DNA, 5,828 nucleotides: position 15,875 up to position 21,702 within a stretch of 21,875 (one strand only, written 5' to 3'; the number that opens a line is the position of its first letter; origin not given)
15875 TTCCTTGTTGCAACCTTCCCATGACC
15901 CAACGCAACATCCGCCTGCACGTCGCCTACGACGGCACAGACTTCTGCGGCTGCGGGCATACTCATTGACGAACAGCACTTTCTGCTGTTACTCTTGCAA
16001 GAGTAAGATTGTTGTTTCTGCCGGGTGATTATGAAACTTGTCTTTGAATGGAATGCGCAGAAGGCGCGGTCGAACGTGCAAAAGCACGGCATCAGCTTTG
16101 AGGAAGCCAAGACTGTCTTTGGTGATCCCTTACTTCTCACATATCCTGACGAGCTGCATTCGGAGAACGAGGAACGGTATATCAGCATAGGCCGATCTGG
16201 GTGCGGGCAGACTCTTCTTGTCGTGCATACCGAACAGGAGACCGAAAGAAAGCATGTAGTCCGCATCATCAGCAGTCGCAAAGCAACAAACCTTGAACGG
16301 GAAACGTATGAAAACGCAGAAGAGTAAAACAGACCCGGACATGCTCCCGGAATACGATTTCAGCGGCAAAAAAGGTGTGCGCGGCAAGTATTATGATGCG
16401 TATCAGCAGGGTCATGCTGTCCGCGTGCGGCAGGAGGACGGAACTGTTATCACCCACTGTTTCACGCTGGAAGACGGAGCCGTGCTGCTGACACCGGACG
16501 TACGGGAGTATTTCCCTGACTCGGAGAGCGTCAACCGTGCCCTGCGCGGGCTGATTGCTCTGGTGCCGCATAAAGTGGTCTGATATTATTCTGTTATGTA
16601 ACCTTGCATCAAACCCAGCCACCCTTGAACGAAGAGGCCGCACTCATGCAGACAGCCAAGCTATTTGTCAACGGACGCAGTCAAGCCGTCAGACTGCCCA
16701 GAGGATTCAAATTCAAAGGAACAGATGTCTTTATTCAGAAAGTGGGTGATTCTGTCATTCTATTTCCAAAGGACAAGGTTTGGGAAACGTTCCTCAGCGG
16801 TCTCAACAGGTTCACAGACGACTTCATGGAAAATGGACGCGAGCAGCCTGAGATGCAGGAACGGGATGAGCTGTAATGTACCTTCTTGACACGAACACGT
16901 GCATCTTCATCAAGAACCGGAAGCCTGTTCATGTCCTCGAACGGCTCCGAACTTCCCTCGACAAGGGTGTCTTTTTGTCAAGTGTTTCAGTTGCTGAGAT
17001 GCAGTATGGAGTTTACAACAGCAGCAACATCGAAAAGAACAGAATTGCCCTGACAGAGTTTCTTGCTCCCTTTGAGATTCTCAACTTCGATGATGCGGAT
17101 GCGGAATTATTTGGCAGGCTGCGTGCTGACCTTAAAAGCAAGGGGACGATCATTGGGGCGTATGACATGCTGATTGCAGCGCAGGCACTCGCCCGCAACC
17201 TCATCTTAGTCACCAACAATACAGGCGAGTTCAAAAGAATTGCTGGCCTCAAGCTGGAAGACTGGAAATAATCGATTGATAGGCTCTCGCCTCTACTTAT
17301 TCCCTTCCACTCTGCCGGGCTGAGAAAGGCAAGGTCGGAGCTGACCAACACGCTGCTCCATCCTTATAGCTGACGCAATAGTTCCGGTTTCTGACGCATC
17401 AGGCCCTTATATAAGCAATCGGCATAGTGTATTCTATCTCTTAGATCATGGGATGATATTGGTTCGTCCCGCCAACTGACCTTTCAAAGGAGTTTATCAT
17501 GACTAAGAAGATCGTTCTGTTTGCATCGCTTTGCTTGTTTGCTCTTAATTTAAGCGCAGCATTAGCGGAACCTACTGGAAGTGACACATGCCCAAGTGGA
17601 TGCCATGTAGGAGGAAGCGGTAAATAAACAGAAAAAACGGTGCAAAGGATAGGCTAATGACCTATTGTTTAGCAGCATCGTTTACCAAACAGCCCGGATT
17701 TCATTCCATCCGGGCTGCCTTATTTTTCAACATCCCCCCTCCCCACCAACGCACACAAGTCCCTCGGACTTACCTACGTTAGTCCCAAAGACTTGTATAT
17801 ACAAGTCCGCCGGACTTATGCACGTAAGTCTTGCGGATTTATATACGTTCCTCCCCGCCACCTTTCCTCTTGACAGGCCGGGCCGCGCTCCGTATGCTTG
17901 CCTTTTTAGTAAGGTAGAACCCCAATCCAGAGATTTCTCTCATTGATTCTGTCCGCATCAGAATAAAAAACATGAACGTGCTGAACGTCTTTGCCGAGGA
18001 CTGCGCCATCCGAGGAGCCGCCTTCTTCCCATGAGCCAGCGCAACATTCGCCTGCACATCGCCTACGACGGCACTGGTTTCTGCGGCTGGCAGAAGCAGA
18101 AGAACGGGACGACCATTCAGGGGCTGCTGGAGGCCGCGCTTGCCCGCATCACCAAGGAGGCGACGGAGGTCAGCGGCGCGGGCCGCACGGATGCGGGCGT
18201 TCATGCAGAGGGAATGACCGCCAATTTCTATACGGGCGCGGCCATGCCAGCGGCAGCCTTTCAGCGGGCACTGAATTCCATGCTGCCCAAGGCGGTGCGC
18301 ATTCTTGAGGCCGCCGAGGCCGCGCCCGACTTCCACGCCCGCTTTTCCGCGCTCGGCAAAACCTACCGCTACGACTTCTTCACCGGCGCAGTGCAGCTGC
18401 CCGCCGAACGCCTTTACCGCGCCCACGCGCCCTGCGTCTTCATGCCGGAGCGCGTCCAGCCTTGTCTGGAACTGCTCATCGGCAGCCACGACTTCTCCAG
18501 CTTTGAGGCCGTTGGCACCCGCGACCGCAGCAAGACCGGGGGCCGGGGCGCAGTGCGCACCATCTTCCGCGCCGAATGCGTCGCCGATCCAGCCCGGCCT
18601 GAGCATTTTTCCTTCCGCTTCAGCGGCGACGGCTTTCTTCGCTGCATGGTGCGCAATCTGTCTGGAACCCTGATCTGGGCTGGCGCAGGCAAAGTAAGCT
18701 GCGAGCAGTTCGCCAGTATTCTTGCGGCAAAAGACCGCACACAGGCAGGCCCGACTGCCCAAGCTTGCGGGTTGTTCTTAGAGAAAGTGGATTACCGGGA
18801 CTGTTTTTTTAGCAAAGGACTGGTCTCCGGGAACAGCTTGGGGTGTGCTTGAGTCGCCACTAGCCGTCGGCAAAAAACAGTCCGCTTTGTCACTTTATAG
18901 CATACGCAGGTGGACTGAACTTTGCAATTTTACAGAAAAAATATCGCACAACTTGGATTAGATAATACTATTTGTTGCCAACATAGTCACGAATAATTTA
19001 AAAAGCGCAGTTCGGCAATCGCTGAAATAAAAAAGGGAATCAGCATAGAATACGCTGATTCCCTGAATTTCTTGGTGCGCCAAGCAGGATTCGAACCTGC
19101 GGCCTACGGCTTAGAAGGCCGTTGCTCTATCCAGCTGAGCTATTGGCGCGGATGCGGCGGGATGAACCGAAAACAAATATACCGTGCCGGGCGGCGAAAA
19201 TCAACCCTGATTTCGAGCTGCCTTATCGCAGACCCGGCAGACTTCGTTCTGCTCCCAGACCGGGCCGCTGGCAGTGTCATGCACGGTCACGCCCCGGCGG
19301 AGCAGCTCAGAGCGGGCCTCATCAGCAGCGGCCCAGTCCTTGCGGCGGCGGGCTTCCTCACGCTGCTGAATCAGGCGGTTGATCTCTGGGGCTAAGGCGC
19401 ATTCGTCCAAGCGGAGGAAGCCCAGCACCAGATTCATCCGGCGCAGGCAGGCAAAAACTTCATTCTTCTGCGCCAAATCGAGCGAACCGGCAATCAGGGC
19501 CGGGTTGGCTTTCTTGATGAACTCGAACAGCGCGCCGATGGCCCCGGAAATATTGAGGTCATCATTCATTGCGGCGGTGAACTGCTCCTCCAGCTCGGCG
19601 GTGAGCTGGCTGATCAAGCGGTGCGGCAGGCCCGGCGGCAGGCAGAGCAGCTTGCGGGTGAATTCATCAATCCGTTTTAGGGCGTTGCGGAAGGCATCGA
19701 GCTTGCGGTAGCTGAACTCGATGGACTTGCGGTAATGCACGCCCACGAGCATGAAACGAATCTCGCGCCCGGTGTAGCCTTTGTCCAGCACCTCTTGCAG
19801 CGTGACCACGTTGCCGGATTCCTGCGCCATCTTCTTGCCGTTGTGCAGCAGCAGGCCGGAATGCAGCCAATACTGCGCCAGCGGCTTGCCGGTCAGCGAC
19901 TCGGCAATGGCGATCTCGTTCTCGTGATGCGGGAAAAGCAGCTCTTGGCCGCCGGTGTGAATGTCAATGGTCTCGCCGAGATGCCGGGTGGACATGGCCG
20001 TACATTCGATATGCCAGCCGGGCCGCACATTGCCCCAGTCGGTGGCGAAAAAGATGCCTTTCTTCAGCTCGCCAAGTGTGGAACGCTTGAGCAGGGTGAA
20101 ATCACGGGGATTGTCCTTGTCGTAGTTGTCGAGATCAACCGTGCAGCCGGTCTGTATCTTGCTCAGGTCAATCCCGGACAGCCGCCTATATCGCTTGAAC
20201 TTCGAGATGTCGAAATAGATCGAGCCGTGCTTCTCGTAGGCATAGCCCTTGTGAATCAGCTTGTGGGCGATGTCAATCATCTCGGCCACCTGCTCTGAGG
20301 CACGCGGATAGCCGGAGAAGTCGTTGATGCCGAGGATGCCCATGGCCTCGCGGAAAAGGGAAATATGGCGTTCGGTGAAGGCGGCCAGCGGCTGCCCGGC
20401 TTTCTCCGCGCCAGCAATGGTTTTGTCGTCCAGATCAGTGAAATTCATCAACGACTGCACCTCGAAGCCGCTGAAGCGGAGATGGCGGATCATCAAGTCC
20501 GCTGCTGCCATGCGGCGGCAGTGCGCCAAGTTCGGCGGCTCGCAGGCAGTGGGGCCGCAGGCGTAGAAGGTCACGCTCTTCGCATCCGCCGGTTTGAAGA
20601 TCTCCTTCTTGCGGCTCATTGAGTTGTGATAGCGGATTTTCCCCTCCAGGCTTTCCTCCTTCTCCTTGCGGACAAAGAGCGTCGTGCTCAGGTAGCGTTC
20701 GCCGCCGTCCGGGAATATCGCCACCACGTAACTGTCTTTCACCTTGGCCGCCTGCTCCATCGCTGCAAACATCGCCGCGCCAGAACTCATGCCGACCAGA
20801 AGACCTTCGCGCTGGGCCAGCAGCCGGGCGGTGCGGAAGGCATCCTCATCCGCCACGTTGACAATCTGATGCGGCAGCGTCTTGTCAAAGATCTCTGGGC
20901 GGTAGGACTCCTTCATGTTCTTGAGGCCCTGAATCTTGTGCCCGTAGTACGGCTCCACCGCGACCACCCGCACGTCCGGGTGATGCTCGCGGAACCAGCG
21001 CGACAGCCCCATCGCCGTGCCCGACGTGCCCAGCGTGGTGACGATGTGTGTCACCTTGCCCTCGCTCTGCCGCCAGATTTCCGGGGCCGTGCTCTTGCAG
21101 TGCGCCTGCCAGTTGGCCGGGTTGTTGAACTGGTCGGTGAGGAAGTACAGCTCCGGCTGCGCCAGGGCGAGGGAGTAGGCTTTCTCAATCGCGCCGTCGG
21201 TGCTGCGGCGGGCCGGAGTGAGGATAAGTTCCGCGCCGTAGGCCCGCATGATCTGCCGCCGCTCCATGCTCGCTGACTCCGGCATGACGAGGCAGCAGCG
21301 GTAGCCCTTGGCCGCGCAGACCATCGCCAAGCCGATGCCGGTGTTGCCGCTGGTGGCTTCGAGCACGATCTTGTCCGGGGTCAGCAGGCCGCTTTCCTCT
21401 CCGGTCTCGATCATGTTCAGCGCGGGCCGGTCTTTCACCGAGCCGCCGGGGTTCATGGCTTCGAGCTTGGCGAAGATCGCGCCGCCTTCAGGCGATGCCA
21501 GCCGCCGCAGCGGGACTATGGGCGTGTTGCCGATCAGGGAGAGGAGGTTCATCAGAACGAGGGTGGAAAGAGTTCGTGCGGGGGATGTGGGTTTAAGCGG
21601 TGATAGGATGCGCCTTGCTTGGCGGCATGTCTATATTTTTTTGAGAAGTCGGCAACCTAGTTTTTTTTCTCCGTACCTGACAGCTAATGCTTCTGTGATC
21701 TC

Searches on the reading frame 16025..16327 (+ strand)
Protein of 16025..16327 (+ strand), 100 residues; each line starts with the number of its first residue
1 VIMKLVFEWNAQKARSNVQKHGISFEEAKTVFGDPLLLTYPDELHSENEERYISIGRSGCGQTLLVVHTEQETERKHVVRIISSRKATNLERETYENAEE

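Call 8: search_protein_families(library=pfam, proteins=[window:16025-16327:+], max_evalue=1)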
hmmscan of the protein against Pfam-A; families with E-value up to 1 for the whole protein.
window:16025-16327:+ (100 aa): 2 families
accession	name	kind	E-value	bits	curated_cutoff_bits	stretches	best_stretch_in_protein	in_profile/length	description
PF04365.19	BrnT_toxin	-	1.3e-25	89.9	34.5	1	9-91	1-77/77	Ribonuclease toxin, BrnT, of type II toxin-antitoxin system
PF02562.22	PhoH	-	0.088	12.7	27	1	49-91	19-62/205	PhoH-like protein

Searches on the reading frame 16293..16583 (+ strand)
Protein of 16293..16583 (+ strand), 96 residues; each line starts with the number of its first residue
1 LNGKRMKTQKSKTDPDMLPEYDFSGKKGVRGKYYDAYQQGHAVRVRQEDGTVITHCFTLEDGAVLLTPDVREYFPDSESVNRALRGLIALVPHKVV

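Call 8: search_protein_families(library=pfam, proteins=[window:16293-16583:+], max_evalue=1)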
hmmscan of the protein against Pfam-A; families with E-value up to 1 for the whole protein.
window:16293-16583:+ (96 aa): 1 family
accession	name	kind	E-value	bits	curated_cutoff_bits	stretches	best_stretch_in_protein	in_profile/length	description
PF19007.6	DUF5736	-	0.18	11.5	27.4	1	11-60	19-68/240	Domain of unknown function (DUF5736)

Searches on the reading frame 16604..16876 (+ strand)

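Call 8: search_protein_families(library=pfam, proteins=[window:16604-16876:+], max_evalue=1)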
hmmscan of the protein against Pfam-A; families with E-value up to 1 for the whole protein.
window:16604-16876:+ (90 aa): 1 family
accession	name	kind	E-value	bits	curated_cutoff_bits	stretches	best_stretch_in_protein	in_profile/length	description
PF04014.23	MazE_antitoxin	-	0.00026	21.3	24.7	1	21-60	2-47/48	Antidote-toxin recognition MazE, bacterial antitoxin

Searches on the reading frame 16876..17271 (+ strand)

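Call 8: search_protein_families(library=pfam, proteins=[window:16876-17271:+], max_evalue=1)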
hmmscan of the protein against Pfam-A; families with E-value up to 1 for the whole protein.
window:16876-17271:+ (131 aa): 2 families
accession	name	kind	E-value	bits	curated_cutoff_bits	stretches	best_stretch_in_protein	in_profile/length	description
PF01850.27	PIN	-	7.3e-18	65.8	23.6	1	2-124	1-119/120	PIN domain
PF15158.11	TMEM249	-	0.12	12.6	25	1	10-53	18-59/184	Cation channel sperm-associated auxiliary subunit TMEM249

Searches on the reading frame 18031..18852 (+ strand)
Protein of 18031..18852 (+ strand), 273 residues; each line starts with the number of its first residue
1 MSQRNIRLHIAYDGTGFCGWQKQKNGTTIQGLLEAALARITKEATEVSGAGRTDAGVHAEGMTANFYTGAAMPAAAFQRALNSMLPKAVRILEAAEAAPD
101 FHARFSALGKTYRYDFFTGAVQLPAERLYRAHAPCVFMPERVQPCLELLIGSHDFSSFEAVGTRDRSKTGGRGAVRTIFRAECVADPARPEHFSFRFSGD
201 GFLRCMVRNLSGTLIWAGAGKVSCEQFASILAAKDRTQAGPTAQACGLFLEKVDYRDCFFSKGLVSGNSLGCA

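Call 101: search_protein_families(library=pfam, proteins=[window:18031-18852:+], max_evalue=0.001)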
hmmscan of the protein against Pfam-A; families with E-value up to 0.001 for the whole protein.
window:18031-18852:+ (273 aa): 1 family
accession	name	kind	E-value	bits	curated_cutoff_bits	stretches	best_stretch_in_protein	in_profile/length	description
PF01416.25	PseudoU_synth_1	-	1.2e-36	125.9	23.3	2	148-255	4-107/108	tRNA pseudouridine synthase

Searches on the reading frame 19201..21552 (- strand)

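Call 101: search_protein_families(library=pfam, proteins=[window:19201-21552:-], max_evalue=0.001)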
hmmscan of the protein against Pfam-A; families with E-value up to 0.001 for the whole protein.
window:19201-21552:- (783 aa): 5 families
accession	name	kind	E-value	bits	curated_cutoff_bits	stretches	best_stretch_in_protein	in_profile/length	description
PF01406.26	tRNA-synt_1e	-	3e-85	286.7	27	1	319-619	2-297/301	tRNA synthetases class I (C) catalytic domain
PF00291.31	PALP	-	1.8e-75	254.5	35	1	5-282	3-295/295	Pyridoxal-phosphate dependent enzyme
PF23493.1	CysS_C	-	4.6e-11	43.1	23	1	720-761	4-45/51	Cysteinyl-tRNA ligase anticodon binding domain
PF09190.17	DALR_2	-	1.6e-09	38.6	22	1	657-713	1-56/57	DALR domain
PF09334.17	tRNA-synt_1g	-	1.4e-05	24.5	20.1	0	338-451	12-126/391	tRNA synthetases class I (M)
